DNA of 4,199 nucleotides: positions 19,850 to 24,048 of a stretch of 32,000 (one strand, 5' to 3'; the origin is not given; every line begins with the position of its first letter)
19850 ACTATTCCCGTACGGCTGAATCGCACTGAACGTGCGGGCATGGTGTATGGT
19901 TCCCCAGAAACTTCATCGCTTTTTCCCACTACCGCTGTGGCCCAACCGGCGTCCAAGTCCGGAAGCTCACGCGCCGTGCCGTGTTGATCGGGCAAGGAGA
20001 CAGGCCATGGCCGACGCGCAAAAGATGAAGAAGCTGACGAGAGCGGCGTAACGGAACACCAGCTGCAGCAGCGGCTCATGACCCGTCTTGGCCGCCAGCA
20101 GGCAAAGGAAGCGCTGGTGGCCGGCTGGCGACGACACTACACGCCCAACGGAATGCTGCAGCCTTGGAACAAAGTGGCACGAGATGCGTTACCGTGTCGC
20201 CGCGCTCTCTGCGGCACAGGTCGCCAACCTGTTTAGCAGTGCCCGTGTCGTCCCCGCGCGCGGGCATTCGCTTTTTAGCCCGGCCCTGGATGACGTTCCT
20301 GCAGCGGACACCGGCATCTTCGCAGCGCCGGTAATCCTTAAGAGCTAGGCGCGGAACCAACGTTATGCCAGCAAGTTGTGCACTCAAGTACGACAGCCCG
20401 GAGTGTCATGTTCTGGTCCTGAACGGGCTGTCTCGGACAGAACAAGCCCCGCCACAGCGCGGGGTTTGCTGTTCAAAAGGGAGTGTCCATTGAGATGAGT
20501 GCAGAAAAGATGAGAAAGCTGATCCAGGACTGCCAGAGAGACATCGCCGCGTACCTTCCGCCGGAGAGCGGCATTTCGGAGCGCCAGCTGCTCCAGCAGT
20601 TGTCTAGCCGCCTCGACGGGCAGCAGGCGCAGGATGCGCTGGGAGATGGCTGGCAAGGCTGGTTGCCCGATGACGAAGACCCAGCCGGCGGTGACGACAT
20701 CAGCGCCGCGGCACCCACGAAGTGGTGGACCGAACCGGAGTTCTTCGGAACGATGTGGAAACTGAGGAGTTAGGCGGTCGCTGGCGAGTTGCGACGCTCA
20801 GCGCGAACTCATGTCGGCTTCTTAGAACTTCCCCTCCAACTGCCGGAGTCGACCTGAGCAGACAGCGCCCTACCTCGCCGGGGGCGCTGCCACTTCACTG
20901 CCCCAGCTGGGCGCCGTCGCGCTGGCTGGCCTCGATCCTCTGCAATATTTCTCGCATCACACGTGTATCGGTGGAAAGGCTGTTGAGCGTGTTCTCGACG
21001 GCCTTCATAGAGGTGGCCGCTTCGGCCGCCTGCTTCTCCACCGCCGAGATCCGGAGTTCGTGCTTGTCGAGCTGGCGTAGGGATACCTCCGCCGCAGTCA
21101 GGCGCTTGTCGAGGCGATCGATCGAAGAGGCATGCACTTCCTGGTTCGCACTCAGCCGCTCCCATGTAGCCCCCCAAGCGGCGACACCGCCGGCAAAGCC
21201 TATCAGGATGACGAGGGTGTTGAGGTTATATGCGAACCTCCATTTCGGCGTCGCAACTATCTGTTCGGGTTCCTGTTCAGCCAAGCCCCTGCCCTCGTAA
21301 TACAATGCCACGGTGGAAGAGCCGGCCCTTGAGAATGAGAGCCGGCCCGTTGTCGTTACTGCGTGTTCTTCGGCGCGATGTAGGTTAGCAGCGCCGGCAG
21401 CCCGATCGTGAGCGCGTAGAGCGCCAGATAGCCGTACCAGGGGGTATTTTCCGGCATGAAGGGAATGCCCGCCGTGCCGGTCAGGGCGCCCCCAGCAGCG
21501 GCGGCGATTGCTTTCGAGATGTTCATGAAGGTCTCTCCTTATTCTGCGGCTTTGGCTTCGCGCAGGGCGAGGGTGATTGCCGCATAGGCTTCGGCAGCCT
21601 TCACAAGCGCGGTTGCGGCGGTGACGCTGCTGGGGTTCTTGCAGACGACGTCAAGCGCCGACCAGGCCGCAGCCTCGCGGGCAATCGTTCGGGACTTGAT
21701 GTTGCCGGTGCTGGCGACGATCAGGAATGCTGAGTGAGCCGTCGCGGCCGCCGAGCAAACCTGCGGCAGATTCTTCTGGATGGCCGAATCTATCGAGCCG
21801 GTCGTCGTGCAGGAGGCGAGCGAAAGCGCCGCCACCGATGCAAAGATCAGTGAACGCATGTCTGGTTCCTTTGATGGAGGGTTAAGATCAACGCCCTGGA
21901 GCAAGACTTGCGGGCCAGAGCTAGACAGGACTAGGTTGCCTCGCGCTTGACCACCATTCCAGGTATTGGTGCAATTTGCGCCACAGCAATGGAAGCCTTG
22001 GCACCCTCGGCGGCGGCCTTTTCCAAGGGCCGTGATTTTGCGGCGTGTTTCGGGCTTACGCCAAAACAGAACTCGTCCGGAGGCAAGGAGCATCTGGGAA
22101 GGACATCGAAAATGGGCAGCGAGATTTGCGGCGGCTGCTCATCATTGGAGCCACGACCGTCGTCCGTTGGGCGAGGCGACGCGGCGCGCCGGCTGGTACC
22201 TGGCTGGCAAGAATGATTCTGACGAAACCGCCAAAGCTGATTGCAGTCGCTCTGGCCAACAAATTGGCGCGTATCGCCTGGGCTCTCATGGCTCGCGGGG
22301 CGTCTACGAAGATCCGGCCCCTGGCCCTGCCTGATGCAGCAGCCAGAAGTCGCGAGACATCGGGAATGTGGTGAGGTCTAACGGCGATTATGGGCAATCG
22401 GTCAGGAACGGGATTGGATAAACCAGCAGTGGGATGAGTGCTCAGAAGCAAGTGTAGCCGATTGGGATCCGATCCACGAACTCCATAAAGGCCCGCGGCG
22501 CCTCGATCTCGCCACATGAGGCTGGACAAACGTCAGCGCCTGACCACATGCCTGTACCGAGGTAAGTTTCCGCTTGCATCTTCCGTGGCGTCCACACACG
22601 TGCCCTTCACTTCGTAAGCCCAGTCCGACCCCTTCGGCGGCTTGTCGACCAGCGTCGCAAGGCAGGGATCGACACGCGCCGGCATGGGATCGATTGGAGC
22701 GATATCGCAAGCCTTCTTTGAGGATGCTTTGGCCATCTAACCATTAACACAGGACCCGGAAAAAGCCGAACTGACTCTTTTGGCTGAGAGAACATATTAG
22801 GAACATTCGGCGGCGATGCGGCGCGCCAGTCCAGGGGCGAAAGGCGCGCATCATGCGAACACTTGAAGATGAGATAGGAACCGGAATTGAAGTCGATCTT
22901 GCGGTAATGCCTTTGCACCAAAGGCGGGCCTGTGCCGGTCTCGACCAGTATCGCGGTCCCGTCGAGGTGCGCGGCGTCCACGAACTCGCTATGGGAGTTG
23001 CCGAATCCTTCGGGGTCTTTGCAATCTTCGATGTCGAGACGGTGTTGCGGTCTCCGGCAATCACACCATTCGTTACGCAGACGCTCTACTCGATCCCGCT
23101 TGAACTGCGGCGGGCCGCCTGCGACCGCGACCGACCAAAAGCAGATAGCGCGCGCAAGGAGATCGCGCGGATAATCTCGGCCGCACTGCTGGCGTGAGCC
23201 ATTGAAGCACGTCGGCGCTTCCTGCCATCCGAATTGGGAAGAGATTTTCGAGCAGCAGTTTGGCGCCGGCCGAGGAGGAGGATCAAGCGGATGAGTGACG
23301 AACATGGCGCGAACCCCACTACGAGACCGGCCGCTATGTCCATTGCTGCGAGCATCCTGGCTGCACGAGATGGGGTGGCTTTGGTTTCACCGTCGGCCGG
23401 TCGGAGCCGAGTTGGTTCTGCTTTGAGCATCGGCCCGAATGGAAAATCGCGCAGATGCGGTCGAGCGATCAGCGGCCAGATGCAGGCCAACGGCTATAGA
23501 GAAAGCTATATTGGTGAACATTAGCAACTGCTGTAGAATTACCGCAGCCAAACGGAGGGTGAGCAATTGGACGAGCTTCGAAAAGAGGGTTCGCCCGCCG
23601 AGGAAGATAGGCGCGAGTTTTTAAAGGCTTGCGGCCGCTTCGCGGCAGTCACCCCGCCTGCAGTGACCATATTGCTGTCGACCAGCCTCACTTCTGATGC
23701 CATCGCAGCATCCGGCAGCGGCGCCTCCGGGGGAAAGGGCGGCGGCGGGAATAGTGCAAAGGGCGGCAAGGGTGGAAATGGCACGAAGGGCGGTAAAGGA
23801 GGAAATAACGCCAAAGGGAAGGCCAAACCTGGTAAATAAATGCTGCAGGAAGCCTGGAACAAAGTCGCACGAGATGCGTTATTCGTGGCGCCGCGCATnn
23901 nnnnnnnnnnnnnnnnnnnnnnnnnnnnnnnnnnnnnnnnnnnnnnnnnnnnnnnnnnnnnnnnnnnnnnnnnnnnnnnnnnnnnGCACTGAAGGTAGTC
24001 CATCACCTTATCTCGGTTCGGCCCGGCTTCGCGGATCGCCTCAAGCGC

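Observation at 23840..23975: Promoter, ~85-nt non-coding transcript and terminator as one unit: candidate EcfG/RpoE2-dependent sRNA (copy 2)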

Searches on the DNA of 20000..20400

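Call 5: search_rna_families(source=window, start=20000, end=20400, threshold=evalue, max_evalue=10, show_alignments=3)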
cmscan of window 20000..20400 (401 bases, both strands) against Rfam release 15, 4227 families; matches with E-value up to 10: 5.
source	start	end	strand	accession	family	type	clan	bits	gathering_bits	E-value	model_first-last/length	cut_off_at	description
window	20021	20072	-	RF01059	mir-598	Gene; miRNA;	-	17.1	69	0.78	1-80/80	no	mir-598 microRNA precursor family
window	20030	20106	-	RF04287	mir-9195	Gene; miRNA;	-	14.7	90.5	5.2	1-87/87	no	mir-9195 microRNA precursor family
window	20058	20109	-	RF03191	mir-1913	Gene; miRNA;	-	13.9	105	9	1-80/80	no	mir-1913 microRNA precursor family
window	20297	20352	+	RF02562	CbSR14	Gene; sRNA;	-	13.6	172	1.6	99-152/189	no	Coxiella burnetii sRNA 14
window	20079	20155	-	RF01698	Chloroflexi-1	Gene; sRNA;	-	12.9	80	8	1-84/84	no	Chloroflexi-1 RNA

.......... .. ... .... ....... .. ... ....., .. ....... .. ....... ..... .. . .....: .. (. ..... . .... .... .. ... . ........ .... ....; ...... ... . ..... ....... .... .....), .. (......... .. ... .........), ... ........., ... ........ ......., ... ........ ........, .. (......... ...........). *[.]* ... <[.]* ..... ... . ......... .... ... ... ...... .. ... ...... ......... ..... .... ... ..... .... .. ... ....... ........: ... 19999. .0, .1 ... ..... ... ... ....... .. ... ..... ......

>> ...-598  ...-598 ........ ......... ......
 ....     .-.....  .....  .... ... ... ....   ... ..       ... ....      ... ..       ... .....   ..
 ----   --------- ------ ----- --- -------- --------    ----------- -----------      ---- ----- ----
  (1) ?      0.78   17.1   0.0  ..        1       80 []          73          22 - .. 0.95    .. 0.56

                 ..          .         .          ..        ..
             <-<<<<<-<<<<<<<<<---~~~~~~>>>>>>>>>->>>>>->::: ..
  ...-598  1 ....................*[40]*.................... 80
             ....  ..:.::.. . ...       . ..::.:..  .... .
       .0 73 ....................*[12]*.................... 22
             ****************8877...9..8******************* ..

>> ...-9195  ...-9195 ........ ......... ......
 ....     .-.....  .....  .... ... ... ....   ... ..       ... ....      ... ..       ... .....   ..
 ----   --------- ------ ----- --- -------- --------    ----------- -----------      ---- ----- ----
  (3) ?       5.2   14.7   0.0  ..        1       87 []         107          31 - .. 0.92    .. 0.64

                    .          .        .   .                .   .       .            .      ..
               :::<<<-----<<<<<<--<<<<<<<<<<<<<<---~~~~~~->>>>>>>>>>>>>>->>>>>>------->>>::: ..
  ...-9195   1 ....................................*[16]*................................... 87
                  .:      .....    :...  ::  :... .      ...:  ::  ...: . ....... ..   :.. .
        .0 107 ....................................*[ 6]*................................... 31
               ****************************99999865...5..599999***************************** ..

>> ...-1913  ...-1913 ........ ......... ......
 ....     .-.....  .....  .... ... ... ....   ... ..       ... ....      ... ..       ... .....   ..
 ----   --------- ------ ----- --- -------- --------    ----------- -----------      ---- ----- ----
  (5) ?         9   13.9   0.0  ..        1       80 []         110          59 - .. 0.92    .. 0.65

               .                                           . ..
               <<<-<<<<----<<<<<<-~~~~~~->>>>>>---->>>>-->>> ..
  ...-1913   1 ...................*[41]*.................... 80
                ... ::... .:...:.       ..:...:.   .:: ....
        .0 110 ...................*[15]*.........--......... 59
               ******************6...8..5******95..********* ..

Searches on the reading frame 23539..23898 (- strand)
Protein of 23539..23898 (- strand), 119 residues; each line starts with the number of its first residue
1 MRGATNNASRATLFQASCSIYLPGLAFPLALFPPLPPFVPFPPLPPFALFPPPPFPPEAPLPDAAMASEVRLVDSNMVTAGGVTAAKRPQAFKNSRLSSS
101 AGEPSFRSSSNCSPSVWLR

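Call 64: search_protein_families(library=pfam, proteins=[window:23539-23898:-], max_evalue=0.01)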
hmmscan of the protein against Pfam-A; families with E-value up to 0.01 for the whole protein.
window:23539-23898:- (119 aa): 0 families

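Call 72: search_protein_families(library=ncbifam, proteins=[window:23539-23898:-], max_evalue=0.1)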
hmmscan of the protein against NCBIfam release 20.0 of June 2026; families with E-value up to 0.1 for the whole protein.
window:23539-23898:- (119 aa): 0 families

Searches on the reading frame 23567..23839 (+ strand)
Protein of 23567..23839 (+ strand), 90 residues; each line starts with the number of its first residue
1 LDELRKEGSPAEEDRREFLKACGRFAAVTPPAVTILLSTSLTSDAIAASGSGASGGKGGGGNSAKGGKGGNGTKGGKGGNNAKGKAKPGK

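Call 64: search_protein_families(library=pfam, proteins=[window:23567-23839:+], max_evalue=0.01)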
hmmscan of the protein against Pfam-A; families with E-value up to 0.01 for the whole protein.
window:23567-23839:+ (90 aa): 0 families

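Call 72: search_protein_families(library=ncbifam, proteins=[window:23567-23839:+], max_evalue=0.1)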
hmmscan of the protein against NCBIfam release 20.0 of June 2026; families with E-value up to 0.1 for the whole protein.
window:23567-23839:+ (90 aa): 1 family
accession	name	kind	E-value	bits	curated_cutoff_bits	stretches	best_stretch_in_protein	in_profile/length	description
TIGR04117.1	Syntroph_Cxxx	paralog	0.046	13.8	50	1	10-72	19-78/98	Cys-Xaa-Xaa-Xaa repeat radical SAM target protein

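Call 73: find_homologous_proteins(query=window:23567-23839:+, max_evalue=0.001)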
Query window:23567-23839:+ (90 aa): 486 proteins with E <= 0.001 among 1424 candidates; the best 120 are listed.
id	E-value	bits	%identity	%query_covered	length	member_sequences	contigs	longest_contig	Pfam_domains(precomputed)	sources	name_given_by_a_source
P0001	9.5e-47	175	100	100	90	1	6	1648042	-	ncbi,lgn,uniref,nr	ncbi:putative membrane protein YgcG [Sinorhizobium meliloti]|uniref:hypothetical protein n=1 Tax=Rhi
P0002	8.8e-45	168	98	100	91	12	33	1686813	-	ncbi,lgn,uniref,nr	ncbi:hypothetical protein [Sinorhizobium meliloti]|uniref:Uncharacterized protein n=1 Tax=Sinorhizob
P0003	4.6e-41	157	84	100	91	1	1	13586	-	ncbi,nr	ncbi:hypothetical protein CN211_32790 [Sinorhizobium meliloti]|nr:hypothetical protein [Sinorhizobiu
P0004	3.3e-36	141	84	49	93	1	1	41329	-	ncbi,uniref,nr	ncbi:hypothetical protein [Sinorhizobium medicae]|uniref:hypothetical protein n=1 Tax=Sinorhizobium 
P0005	1.2e-35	139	79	53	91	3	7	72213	-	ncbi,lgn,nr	ncbi:hypothetical protein GOC90_32480 [Sinorhizobium medicae]|nr:hypothetical protein [Sinorhizobium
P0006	3.5e-35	138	77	71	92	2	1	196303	-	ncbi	-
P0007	4.9e-35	137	74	100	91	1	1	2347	-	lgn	-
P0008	7.1e-35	137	83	51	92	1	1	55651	-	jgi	jgi:hypothetical protein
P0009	1.6e-34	136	80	51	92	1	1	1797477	-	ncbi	ncbi:hypothetical protein M1D34_22335 [Ensifer sp. D2-11]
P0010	4.5e-34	134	80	100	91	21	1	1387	-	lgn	-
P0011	1.5e-33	133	76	71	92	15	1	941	-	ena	-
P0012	1.8e-33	132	79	53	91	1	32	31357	-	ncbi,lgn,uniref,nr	ncbi:hypothetical protein [Sinorhizobium meliloti]|uniref:hypothetical protein n=1 Tax=Rhizobium mel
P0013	1.3e-32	129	84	89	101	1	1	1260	-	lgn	-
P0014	4.2e-30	121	82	54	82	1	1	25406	-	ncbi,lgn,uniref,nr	ncbi:hypothetical protein [Sinorhizobium medicae]|uniref:hypothetical protein n=1 Tax=Sinorhizobium 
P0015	1.0e-24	104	67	100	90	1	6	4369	-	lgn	-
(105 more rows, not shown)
